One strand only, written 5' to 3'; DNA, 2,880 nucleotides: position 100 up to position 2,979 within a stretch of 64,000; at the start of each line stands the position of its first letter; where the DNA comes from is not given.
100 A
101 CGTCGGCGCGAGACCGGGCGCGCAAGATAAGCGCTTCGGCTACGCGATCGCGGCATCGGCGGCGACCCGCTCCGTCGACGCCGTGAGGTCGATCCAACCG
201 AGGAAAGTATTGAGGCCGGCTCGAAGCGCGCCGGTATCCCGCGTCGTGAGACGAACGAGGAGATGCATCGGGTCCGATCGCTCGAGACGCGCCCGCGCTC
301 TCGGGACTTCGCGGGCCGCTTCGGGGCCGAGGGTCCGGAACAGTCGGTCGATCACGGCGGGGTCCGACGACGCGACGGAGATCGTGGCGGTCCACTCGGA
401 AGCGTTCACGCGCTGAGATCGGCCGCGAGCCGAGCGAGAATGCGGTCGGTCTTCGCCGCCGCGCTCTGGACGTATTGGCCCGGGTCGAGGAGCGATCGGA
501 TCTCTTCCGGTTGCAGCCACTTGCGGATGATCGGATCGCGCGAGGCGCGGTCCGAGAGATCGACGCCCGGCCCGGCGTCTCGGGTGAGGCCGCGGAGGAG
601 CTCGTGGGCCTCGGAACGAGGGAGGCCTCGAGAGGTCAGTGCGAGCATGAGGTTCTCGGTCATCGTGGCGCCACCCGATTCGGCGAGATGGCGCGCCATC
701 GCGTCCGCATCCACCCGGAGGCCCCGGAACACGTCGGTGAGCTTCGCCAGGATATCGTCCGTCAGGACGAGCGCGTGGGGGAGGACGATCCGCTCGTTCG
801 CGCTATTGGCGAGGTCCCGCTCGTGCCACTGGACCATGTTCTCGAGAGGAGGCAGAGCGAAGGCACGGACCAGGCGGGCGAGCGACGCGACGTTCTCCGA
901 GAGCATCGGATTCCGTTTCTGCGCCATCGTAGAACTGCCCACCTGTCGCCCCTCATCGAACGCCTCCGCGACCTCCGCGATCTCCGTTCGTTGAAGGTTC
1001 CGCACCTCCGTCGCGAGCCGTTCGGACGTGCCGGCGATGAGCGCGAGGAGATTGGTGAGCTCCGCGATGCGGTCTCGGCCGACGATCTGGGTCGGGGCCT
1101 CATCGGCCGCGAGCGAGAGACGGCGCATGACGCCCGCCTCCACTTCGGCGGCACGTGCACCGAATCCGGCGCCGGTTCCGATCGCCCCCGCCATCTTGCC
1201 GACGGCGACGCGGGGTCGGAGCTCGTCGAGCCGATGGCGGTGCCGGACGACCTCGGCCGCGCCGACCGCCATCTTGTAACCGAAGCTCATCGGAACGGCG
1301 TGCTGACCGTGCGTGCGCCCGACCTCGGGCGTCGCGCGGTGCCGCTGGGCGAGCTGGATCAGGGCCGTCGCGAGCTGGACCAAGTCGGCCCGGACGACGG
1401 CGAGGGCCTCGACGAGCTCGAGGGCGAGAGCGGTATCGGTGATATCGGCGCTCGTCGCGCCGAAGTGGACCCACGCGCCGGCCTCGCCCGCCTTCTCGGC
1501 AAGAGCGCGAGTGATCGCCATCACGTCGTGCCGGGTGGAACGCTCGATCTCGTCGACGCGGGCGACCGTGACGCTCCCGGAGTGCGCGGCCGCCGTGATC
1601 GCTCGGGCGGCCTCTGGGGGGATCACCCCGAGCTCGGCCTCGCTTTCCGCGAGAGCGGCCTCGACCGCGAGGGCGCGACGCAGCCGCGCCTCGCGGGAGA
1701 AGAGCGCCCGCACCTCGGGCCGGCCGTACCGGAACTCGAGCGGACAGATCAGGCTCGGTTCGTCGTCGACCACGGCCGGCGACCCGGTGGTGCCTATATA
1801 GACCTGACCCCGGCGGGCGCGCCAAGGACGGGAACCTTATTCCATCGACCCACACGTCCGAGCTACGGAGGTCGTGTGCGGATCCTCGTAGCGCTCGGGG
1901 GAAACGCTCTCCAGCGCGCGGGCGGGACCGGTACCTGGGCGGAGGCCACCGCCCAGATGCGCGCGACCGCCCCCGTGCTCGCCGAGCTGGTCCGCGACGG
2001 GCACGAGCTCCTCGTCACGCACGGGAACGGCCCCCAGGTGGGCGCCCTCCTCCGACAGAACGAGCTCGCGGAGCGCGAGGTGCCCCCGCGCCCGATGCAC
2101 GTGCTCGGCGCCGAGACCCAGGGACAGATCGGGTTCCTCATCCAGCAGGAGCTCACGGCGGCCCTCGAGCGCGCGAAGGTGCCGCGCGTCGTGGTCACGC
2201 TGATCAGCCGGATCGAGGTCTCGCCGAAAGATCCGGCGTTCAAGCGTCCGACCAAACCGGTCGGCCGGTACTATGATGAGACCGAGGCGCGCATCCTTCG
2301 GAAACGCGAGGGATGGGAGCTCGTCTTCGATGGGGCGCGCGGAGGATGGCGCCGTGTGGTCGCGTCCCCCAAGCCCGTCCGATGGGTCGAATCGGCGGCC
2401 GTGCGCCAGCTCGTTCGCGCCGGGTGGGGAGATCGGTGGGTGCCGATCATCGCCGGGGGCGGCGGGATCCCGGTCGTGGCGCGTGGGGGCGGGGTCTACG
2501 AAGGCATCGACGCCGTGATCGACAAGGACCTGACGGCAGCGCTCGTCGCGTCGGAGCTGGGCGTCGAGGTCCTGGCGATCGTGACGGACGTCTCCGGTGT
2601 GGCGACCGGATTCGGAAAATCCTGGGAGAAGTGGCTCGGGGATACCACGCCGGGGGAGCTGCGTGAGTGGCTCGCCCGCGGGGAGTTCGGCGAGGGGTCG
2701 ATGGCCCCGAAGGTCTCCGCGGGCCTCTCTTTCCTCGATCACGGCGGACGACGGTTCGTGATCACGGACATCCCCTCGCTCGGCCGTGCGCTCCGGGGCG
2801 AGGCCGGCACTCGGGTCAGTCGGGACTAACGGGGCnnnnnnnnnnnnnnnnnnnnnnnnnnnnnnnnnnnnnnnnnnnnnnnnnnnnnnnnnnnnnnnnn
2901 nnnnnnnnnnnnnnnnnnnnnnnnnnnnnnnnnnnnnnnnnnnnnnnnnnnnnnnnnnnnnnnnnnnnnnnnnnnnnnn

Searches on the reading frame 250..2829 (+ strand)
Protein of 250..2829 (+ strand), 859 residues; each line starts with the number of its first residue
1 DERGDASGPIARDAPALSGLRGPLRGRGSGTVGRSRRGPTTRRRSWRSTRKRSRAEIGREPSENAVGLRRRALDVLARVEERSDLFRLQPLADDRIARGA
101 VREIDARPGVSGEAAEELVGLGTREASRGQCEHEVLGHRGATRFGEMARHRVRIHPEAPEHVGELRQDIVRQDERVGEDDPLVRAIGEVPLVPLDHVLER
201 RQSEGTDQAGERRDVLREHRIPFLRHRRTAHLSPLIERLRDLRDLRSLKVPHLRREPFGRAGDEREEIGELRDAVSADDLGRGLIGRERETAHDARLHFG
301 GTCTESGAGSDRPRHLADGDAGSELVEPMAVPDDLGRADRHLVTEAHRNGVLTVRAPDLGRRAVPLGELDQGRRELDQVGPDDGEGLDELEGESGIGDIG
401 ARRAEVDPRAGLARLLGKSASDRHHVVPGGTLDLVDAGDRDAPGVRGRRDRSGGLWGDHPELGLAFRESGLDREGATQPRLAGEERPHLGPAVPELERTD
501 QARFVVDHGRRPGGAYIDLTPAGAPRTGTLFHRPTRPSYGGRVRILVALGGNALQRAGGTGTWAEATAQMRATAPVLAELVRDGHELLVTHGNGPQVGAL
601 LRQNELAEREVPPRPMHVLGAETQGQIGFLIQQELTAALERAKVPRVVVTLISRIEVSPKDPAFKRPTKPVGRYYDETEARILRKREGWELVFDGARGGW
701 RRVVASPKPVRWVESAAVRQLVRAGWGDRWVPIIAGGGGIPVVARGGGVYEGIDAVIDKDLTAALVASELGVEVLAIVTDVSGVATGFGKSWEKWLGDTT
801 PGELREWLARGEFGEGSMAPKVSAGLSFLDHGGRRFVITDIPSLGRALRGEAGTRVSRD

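Call 57: search_protein_families(library=pfam, proteins=[window:250-2829:+], max_evalue=0.0001)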
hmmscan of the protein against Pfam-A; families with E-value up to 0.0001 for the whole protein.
window:250-2829:+ (859 aa): 1 family
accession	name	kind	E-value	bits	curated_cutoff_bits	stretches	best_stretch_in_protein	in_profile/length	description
PF00696.33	AA_kinase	-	1.6e-23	84.1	24.9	1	544-840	2-234/234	Amino acid kinase family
